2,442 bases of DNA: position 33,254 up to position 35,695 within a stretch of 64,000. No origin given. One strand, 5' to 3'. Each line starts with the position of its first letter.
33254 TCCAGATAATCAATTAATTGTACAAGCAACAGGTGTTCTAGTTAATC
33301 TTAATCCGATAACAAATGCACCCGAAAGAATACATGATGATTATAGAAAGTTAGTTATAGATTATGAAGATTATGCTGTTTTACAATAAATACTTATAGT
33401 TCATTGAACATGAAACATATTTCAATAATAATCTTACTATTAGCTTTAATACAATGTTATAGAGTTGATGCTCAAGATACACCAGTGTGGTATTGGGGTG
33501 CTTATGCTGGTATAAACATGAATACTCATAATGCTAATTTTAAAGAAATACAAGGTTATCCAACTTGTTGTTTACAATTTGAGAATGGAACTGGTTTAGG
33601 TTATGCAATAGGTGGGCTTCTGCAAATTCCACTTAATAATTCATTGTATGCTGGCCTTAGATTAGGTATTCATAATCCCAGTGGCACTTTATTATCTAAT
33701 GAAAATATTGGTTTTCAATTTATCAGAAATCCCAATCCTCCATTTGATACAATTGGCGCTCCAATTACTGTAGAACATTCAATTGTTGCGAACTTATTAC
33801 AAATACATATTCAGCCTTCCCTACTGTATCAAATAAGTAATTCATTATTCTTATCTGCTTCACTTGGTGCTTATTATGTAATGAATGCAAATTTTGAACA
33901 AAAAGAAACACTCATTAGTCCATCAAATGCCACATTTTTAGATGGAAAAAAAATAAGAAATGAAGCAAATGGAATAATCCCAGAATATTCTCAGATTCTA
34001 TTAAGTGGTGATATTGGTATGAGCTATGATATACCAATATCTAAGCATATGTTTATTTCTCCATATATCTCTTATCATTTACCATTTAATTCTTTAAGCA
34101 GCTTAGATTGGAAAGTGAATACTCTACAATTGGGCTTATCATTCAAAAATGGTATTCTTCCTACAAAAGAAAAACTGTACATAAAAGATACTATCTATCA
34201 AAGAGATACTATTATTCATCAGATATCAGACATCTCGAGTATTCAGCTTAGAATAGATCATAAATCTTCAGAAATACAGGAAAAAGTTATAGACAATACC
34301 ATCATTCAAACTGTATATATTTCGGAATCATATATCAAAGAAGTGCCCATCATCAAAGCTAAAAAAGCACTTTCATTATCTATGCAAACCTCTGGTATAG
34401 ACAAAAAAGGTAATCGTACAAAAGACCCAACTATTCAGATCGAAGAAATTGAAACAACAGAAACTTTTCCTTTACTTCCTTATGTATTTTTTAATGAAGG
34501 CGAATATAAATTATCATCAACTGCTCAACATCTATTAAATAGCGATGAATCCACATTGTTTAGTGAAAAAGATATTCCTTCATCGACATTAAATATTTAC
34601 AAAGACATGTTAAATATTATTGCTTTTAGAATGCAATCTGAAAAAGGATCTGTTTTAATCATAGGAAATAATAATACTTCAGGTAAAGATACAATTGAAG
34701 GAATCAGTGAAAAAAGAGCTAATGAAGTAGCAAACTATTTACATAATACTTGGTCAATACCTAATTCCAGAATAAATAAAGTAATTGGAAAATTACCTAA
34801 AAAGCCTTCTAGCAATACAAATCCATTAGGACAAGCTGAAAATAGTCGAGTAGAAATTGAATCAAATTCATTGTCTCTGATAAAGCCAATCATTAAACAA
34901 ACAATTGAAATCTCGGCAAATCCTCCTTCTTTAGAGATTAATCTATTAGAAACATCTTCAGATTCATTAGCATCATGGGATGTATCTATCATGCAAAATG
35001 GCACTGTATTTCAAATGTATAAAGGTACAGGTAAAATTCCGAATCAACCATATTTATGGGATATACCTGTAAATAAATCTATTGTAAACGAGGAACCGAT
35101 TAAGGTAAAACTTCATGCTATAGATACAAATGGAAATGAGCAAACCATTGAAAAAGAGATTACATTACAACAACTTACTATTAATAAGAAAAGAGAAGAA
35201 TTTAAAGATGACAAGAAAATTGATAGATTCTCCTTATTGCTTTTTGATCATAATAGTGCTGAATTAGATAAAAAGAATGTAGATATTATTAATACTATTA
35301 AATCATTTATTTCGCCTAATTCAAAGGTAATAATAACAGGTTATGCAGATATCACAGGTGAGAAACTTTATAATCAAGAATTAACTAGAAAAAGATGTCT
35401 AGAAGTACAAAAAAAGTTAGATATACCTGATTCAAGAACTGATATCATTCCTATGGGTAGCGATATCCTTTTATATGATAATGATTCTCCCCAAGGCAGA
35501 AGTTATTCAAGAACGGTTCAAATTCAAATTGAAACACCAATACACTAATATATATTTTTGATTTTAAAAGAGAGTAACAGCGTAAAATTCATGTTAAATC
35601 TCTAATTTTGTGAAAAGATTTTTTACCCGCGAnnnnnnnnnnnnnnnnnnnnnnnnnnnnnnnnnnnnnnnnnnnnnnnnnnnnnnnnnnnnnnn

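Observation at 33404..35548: Paralogous tandem OmpA-like C-terminal module shared by two proteins with different N-terminal domains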

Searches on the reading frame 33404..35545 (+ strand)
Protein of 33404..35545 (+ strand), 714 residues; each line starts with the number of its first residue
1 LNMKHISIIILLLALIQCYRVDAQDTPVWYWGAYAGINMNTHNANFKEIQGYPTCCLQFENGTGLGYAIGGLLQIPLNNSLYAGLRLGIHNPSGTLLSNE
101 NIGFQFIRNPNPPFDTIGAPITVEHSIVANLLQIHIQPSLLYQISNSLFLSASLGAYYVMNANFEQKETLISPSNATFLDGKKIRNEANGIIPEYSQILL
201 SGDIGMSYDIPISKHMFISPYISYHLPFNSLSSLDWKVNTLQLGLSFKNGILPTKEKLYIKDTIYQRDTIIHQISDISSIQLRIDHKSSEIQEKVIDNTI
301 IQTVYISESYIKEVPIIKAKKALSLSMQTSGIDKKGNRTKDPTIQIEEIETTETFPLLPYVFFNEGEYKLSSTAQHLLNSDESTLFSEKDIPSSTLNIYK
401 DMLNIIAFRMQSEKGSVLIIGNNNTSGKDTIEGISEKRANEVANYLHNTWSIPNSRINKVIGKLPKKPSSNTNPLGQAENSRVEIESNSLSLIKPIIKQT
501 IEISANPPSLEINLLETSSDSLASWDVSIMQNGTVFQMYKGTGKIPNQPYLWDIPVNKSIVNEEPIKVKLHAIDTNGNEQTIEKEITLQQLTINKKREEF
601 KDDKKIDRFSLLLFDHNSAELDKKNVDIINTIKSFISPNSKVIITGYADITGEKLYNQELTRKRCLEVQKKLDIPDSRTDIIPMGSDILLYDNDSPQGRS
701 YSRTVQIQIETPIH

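Call 4: search_protein_families(library=pfam, proteins=[window:33404-35545:+], max_evalue=1)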
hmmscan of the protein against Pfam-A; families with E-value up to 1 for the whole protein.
window:33404-35545:+ (714 aa): 2 families
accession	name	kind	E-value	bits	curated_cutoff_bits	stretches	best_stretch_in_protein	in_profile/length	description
PF00691.25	OmpA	-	2.7e-14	53.8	27.2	2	613-700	1-95/98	OmpA family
PF09887.15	DUF2114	-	0.22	10.5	25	1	554-654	295-383/449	Uncharacterized protein conserved in archaea (DUF2114)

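Call 5: search_protein_families(library=ncbifam, proteins=[window:33404-35545:+], max_evalue=0.1)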
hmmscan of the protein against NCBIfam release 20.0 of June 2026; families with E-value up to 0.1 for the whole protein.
window:33404-35545:+ (714 aa): 18 families
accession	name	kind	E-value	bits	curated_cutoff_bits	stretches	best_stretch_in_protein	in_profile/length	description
NF053611.1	YiaD_Gzip_OmpA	equivalog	5.3e-21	75.3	175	2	579-709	75-206/206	YiaD family glycine zipper/OmpA-like lipoprotein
NF053612.1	anchor_PA1041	equivalog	9.2e-16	58.5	250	2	611-710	132-236/236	PA1041 family peptidoglycan-binding anchor lipoprotein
NF053585.1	OMP_LP_YfiB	equivalog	6.3e-15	55.4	128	2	585-711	29-162/163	outer membrane lipoprotein YfiB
NF053613.1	OMP_toxin_LptF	equivalog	1.1e-13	51.4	400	1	607-709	138-245/256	lipotoxin F family OmpA-related lipoprotein LptF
TIGR03350.1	type_VI_ompA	equivalog_domain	4.9e-13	49.2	139.8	2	398-485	44-135/137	type VI secretion system protein TssL, long form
NF047620.1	FlgprotMotYVib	equivalog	1.1e-12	48.2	400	2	609-710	160-267/271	flagellar protein MotY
NF045787.1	OmpABordt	equivalog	4.2e-09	36.4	200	2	611-709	86-189/194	outer membrane protein OmpA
NF006508.0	PRK08944.1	subfamily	1e-08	34.8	259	1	580-710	153-288/304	MotB family protein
NF008071.1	PRK10808.1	equivalog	3.4e-08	33.2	277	2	604-669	225-294/358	porin OmpA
NF007424.1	PRK09967.1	equivalog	4.4e-08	33.4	155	2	610-712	52-160/160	OmpA family protein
NF005999.0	PRK08126.1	subfamily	1e-07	31.1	571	2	433-486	377-429/432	hypothetical protein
NF007804.1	PRK10510.1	equivalog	1.8e-07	30.7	307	2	412-486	141-215/219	OmpA family lipoprotein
TIGR02802.1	Pal_lipo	equivalog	3.8e-07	30.1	125.35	1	613-674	3-66/104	peptidoglycan-associated lipoprotein Pal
NF047726.1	AutTranAdhPGAsTpgA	equivalog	1e-06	28.2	350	1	611-672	157-221/268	trimeric autotransporter adhesin/peptidogylcan-associated protein TpgA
TIGR03789.1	pdsO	hypoth_equivalog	5.8e-06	26.2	152.2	1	636-708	167-242/243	sortase-associated OmpA-like protein PdsO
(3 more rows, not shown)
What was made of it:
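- On Porin OmpA of Enterobacteria (NF008071): 33.2 bits for p1 (call 5)
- Closest known: OmpA / OprF / Omp38-type outer-membrane proteins. Different: The E. coli OmpA model gives 33 bits against a cut-off of 277 (call 5).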

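Call 8: find_homologous_proteins(query=window:33404-35545:+)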
Query window:33404-35545:+ (714 aa): 64 proteins with E <= 0.001 among 8000 candidates.
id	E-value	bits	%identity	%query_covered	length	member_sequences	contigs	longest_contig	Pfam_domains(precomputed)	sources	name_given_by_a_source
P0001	0.0e+0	1551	98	100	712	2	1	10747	PF00691.26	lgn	-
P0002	0.0e+0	1510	96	100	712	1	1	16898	PF00691.26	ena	-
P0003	0.0e+0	1509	96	100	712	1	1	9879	PF00691.26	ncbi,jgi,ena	jgi:outer membrane protein OmpA-like peptidoglycan-associated protein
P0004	0.0e+0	1506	95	100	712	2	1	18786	PF00691.26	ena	-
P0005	0.0e+0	1487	93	100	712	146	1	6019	PF00691.26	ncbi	-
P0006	0.0e+0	1413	88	100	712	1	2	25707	PF00691.26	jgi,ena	jgi:outer membrane protein OmpA-like peptidoglycan-associated protein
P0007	0.0e+0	1412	88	100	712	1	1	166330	PF00691.26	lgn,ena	-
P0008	0.0e+0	1411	88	100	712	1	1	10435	PF00691.26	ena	-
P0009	0.0e+0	1411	87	100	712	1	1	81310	PF00691.26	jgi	-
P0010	0.0e+0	1410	87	100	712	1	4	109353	PF00691.26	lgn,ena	-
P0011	0.0e+0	1410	87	100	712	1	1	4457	PF00691.26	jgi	jgi:outer membrane protein OmpA-like peptidoglycan-associated protein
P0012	0.0e+0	1410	88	100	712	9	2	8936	PF00691.26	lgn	-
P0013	0.0e+0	1410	87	100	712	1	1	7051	PF00691.26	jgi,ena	jgi:outer membrane protein OmpA-like peptidoglycan-associated protein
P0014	0.0e+0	1408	87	100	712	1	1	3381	PF00691.26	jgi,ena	jgi:outer membrane protein OmpA-like peptidoglycan-associated protein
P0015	0.0e+0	1408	87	100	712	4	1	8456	PF00691.26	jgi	jgi:outer membrane protein OmpA-like peptidoglycan-associated protein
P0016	0.0e+0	1405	87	100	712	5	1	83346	PF00691.26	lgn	-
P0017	0.0e+0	1068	87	78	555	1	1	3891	PF00691.26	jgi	jgi:outer membrane protein OmpA-like peptidoglycan-associated protein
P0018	2.3e-295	999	98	67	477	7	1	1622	PF00691.26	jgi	jgi:outer membrane protein OmpA-like peptidoglycan-associated protein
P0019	4.1e-187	642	43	99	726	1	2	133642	PF00691.26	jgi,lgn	jgi:outer membrane protein OmpA-like peptidoglycan-associated protein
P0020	5.8e-180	618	42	99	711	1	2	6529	PF00691.26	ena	-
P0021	7.6e-169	581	41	99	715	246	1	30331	PF00691.26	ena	-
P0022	4.9e-160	552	40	100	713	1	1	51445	PF00691.26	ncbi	-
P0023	1.4e-158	547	40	100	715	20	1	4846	PF00691.26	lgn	-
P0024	9.4e-156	538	39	99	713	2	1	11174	PF00691.26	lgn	-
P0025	2.9e-148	513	38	99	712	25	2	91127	PF00691.26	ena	-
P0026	9.7e-144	498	39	97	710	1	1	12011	PF00691.26,PF13568.13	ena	-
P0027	1.3e-139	485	39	96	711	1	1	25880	PF00691.26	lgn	-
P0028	1.0e-138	482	37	97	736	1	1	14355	PF00691.26,PF13568.13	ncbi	-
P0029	1.5e-138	481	38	100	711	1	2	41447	PF00691.26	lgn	-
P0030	1.1e-137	478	37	99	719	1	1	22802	PF00691.26,PF13568.13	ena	-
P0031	5.7e-134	466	37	100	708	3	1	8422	PF00691.26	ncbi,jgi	jgi:outer membrane protein OmpA-like peptidoglycan-associated protein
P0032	6.2e-133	463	37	98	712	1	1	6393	PF00691.26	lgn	-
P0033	5.0e-132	460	37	99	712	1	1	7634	PF00691.26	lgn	-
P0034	2.9e-131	457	36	96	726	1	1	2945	PF00691.26,PF13568.13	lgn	-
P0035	6.8e-131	456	37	97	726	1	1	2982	PF00691.26,PF13568.13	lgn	-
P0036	8.3e-131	456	38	97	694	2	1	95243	PF00691.26,PF13568.13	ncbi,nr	ncbi:MAG: OmpA family protein [Candidatus Kapabacteria bacterium]|nr:OmpA family protein [Candidatus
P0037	2.4e-129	451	36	99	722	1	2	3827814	PF00691.26,PF13568.13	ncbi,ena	-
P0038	2.5e-127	444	38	100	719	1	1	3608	PF00691.26,PF13568.13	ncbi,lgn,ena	-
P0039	3.0e-127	444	35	99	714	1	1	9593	PF00691.26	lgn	-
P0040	3.8e-127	443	37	99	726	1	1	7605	PF00691.26,PF13568.13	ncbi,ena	-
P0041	1.3e-126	442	36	99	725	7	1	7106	PF00691.26,PF13568.13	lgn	-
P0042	8.2e-125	436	35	99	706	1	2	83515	PF00691.26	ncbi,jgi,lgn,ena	jgi:outer membrane protein OmpA-like peptidoglycan-associated protein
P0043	8.6e-124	432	35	96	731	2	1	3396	PF00691.26,PF13568.13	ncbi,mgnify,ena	mgnify:CR=1 FL=1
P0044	7.0e-121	423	36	95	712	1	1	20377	PF00691.26,PF13568.13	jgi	jgi:outer membrane protein OmpA-like peptidoglycan-associated protein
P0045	7.9e-121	423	35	100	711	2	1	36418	PF00691.26,PF13568.13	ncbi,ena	-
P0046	1.3e-120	422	35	95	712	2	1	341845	PF00691.26,PF13568.13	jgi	jgi:outer membrane protein OmpA-like peptidoglycan-associated protein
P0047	1.4e-118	415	34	97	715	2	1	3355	PF00691.26,PF13568.13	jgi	jgi:outer membrane protein OmpA-like peptidoglycan-associated protein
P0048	2.9e-115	404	35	99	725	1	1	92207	PF00691.26,PF13568.13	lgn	-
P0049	2.6e-109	385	31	100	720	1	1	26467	PF00691.26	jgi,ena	-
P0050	4.2e-95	338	37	76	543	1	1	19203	PF00691.26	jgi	-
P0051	2.1e-92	329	33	100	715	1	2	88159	PF00691.26,PF13568.13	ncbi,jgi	jgi:outer membrane protein OmpA-like peptidoglycan-associated protein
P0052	5.3e-85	304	29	99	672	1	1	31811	PF00691.26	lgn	-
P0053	8.4e-84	300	34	55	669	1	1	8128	PF00691.26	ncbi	-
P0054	9.8e-77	277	29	99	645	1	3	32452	PF00691.26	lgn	-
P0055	4.0e-75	272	29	100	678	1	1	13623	PF00691.26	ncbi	-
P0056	5.0e-75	271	29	96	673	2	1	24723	PF00691.26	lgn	-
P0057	1.2e-74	270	29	96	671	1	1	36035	PF00691.26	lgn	-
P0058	2.9e-74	269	29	97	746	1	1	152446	PF00691.26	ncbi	ncbi:MAG: OmpA family protein [bacterium]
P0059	2.3e-72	262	28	100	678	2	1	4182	PF00691.26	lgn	-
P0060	2.8e-63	232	28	95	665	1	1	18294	PF00691.26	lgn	-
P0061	3.5e-59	219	27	90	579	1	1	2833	PF00691.26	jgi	jgi:outer membrane protein OmpA-like peptidoglycan-associated protein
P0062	1.3e-45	174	24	96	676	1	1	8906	PF00691.26,PF13568.13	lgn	-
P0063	1.1e-41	161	29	52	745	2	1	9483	PF00691.26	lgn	-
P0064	3.8e-27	113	31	30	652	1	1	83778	PF00691.26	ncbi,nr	ncbi:MAG: hypothetical protein N2319_07065 [Candidatus Kapabacteria bacterium]|nr:hypothetical prote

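Call 20: search_solved_structures(query=A1, max_evalue=0.01)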
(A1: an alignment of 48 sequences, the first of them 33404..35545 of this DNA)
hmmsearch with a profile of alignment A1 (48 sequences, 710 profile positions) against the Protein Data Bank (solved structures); distinct sequences matched with E-value up to 0.01: 70 (the best 60 are shown).
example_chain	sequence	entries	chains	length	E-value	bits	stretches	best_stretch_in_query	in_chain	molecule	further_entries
5u1h_A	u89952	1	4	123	4.7e-18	68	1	609-706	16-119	Outer membrane porin F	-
5wtp_A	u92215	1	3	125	9.1e-16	60.4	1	597-704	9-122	OmpA family protein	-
2lca_A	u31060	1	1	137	1.7e-15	59.5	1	608-706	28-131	Uncharacterized protein Rv0899/MT0922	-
9v99_A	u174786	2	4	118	1.8e-15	59.4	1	610-702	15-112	Outer membrane beta-barrel domain-containing protein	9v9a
2kgw_A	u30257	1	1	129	1.9e-15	59.4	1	608-705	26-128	Outer membrane protein A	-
2lbt_A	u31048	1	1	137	2.9e-15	58.7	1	608-706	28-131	Uncharacterized protein Rv0899/MT0922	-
2mqe_A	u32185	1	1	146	4.5e-15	58.1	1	608-689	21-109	OmpA domain protein transmembrane region-containing protein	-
5wtl_A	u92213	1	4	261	7.5e-15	57.4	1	597-704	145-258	OmpA family protein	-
5nhx_A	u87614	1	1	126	1.1e-14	56.9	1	608-689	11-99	Outer membrane protein A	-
2l26_A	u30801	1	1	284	1.1e-14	56.8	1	608-705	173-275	Uncharacterized protein Rv0899/MT0922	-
5eb1_B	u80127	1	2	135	1.3e-14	56.6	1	608-705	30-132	YfiB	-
5eaz_A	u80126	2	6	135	1.3e-14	56.6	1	608-705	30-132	YfiB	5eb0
5y61_B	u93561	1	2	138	1.3e-14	56.5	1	608-705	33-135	YfiB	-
3nb3_A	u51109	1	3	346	1.8e-14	56.1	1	608-689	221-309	Outer membrane protein A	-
6ikj_A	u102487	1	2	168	2e-14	56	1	608-705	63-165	YfiB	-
4g4v_A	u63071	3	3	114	8.7e-14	53.9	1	608-685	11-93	Peptidoglycan-associated lipoprotein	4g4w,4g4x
3oon_A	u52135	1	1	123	2.1e-07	32.7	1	397-483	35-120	Outer membrane protein (Tpn50)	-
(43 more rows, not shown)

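Call 21: predict_structure(alignment_id=A1)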
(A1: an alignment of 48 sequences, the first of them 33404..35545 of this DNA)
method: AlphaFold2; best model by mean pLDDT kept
length: 714 residues; sequences in the alignment: 48
mean_pLDDT: 87.1   pTM: 0.51
mean pLDDT of the five models: 87.1, 87.0, 86.3, 85.0, 84.6
residues with pLDDT >= 90: 393; 70-90: 257; 50-70: 50; < 50: 14
segments of 3 or more residues with pLDDT < 50: 19-23, 315-320
pLDDT, mean of each block of 10 residues (from residue 1): 64 60 68 97 90 82 96 93 97 94 79 74 93 97 93 97 94 85 90 93 96 92 96 93 96 67 72 59 76 71 78 56 84 90 89 91 94 95 93 92 96 93 87 93 97 95 87 89 92 90 90 86 92 89 89 78 86 89 92 83 88 76 84 89 94 90 93 91 90 91 93 84
secondary structure, 60 per line:
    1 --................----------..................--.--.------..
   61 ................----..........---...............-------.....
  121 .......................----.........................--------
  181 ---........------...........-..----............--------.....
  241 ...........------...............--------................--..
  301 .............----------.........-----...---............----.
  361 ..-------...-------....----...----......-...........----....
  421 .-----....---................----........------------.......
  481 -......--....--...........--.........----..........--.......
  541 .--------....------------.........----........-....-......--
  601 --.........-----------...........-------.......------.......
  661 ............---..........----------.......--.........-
elements in order (helices of 4 or more, strands of 3 or more residues): H3-18 E29-46 E59-76 E81-90 E94-108 E116-143 E148-172 E184-191 E198-208 E216-227 E236-251 E258-272 E281-296 E299-313 E324-332 E338-340 E344-355 E360-362 H380-383 H395-400 H402-412 E417-421 H427-430 H434-449 E457-461 H474-480 E482-487 H490-493 E496-506 E509-517 E522-531 E534-541 E550-553 E566-574 E579-586 E588-591 H593-598 E603-611 H623-633 E641-647 H654-672 E679-685 H696-702 E705-713

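Call 25: fold_search(model_id=the predicted structure, library=pdb)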
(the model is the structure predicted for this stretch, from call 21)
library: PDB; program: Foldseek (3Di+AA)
matches with E <= 10: 1194; with E <= 0.001: 186
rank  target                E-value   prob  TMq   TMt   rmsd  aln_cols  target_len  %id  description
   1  5u1h_A                6.5e-08  1.00  0.15  0.78   2.1       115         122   23  Crystal structure of the C-terminal peptidoglycan binding domain of OprF (PA1777) from Pseudomonas aeruginosa (released 2017-01-11)
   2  5u1h_C                8.9e-08  1.00  0.15  0.77   2.3       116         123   22  Crystal structure of the C-terminal peptidoglycan binding domain of OprF (PA1777) from Pseudomonas aeruginosa (released 2017-01-11)
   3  3td3_H                9.4e-08  1.00  0.15  0.78   2.5       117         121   23  Crystal structure of OmpA-like domain from Acinetobacter baumannii in complex with glycine (released 2011-10-26)
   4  3td3_A                1.9e-07  1.00  0.15  0.78   2.6       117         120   23  Crystal structure of OmpA-like domain from Acinetobacter baumannii in complex with glycine (released 2011-10-26)
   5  3td3_D                4.1e-07  1.00  0.15  0.79   2.3       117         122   24  Crystal structure of OmpA-like domain from Acinetobacter baumannii in complex with glycine (released 2011-10-26)
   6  9fzd_A                4.5e-07  1.00  0.17  0.50   8.5       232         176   15  Structure of OmpA-long in complex with nanobody Nb39 (released 2024-07-17)
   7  3td5_A                8.4e-07  1.00  0.15  0.80   2.4       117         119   24  Crystal structure of OmpA-like domain from Acinetobacter baumannii in complex with L-Ala-gamma-D-Glu-m-DAP-D-Ala-D-Ala (released 2011-10-26)
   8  3qra                  8.4e-07  1.00  0.15  0.52   8.1       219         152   11  The crystal structure of Ail, the attachment invasion locus protein of Yersinia pestis (released 2011-11-23)
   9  3td4_B                9.9e-07  1.00  0.15  0.79   2.3       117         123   24  Crystal structure of OmpA-like domain from Acinetobacter baumannii in complex with diaminopimelate (released 2011-10-26)
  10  9a2m_MODEL_1_A        1.1e-06  1.00  0.17  0.31   9.5       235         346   15  Model of E. coli OmpA by in-cell photo-crosslinking MS and deep learning (released 2023-02-24)
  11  5nhx                  1.2e-06  1.00  0.13  0.67   4.4       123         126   24  Periplasmic domain of Outer Membrane Protein A from Klebsiella pneumoniae (released 2018-05-16)
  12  3dwo                  1.2e-06  0.98  0.10  0.13  20.4       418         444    9  Crystal structure of a Pseudomonas aeruginosa FadL homologue (released 2008-12-16)
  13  4rha_A                1.6e-06  1.00  0.14  0.71   3.2       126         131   21  Structure of the C-terminal domain of outer-membrane protein OmpA from Salmonella enterica subsp. enterica serovar Typ (released 2014-10-29)
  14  7rjj_A                1.8e-06  1.00  0.14  0.75   2.1       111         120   28  Crystal Structure of the Peptidoglycan Binding Domain of the Outer Membrane Protein (OmpA) from Klebsiella pneumoniae  (released 2021-07-28)
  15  9fzc_A                1.8e-06  1.00  0.17  0.52   8.5       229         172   12  Structure of OmpA-short in complex with nanobody Nb01 (released 2024-07-17)
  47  4g4v                  1.7e-05  1.00  0.13  0.81   1.5       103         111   23  Crystal structure of peptidoglycan-associated lipoprotein from Acinetobacter baumannii (released 2013-07-24)
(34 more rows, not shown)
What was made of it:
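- On Outer-membrane beta-barrel, OMP_b-brl_2 (PF13568), for p1: The AF2 model shows about ten long antiparallel strands at pLDDT >90 (call 21), and Foldseek matches OmpA, Ail, OpcA and Pla barrels (call 25).
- Closest known: OmpA / OprF / Omp38-type outer-membrane proteins. Same: Foldseek finds both the OmpA barrel and the OprF/Omp38 C-domains (call 25).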

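Call 41: find_encoding_contigs(protein=P0037, flank=8000, max_places=2)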
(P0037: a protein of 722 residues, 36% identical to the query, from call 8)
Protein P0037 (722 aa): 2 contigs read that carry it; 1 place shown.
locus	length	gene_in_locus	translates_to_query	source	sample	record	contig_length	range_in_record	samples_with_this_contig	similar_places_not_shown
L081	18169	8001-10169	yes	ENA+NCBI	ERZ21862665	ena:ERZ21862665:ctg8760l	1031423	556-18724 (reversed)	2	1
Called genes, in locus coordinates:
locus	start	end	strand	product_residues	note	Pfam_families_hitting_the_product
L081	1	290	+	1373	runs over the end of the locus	PF00672:HAMP (weak), PF18947:HAMP_2, PF18575:HAMP_N3, PF18947:HAMP_2, PF18575:HAMP_N3, PF18947:HAMP_2, PF00015:MCPsignal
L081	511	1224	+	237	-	PF04402:SIMPL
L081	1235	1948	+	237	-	PF10988:DUF2807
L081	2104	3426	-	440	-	PF00999:Na_H_Exchanger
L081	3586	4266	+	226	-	PF00753:Lactamase_B, PF13483:Lactamase_B_3, PF12706:Lactamase_B_2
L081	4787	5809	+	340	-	PF00072:Response_reg, PF01339:CheB_methylest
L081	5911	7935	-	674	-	PF22745:Nlig-Ia, PF01653:DNA_ligase_aden, PF03120:OB_DNA_ligase, PF14520:HHH_5 (faint), PF12826:HHH_2, PF00533:BRCT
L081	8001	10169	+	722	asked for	PF13568:OMP_b-brl_2 (weak), PF00691:OmpA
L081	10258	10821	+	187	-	PF04542:Sigma70_r2, PF08281:Sigma70_r4_2, PF04545:Sigma70_r4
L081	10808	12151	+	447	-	-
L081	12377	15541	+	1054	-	PF13620:CarboxypepD_reg, PF13715:CarbopepD_reg_2, PF07715:Plug, PF25183:OMP_b-brl_4 (faint)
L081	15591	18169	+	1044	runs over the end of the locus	?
